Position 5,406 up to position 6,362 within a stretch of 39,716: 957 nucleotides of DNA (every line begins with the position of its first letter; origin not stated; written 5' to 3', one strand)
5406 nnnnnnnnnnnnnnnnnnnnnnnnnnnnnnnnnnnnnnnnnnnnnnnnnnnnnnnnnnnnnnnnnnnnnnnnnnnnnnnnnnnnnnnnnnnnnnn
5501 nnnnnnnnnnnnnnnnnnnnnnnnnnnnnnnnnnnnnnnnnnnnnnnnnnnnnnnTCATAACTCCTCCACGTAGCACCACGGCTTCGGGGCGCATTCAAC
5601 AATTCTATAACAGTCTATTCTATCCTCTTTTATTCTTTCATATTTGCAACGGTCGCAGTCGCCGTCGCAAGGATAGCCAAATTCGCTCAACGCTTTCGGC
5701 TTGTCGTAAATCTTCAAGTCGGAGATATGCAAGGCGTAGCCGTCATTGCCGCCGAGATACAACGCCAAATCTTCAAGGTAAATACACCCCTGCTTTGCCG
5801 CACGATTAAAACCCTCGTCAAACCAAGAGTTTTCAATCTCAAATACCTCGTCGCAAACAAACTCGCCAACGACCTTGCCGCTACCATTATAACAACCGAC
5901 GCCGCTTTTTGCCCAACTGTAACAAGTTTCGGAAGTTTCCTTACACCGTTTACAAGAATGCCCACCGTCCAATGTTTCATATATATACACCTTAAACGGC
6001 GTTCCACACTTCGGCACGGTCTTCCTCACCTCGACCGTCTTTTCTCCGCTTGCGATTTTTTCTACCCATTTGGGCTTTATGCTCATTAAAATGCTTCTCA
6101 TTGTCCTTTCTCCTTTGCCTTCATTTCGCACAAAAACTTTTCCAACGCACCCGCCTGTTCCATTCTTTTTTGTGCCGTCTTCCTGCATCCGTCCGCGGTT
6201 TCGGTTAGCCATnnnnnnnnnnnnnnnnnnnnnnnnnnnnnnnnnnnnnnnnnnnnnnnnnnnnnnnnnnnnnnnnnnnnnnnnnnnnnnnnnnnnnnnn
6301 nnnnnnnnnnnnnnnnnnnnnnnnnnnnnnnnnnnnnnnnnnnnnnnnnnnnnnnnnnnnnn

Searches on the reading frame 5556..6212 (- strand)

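Call 34: search_protein_families(library=phrogs, proteins=[window:5556-6212:-], max_evalue=0.001)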
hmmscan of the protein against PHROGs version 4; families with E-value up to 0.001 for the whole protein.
window:5556-6212:- (218 aa): 2 families
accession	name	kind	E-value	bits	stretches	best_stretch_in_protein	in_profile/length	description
phrog_3136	-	unknown function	1.6e-29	103.6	1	38-217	2-127/134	-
phrog_11553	-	unknown function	6.9e-06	26.6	1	39-80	136-178/278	-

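Call 66: search_protein_families(library=pfam, proteins=[window:5556-6212:-], max_evalue=0.01)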
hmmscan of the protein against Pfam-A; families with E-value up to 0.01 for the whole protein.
window:5556-6212:- (218 aa): 1 family
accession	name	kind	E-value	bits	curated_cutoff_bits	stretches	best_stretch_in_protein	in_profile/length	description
PF04266.20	ASCH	-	0.0028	18.8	21.2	1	43-76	1-37/103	ASCH domain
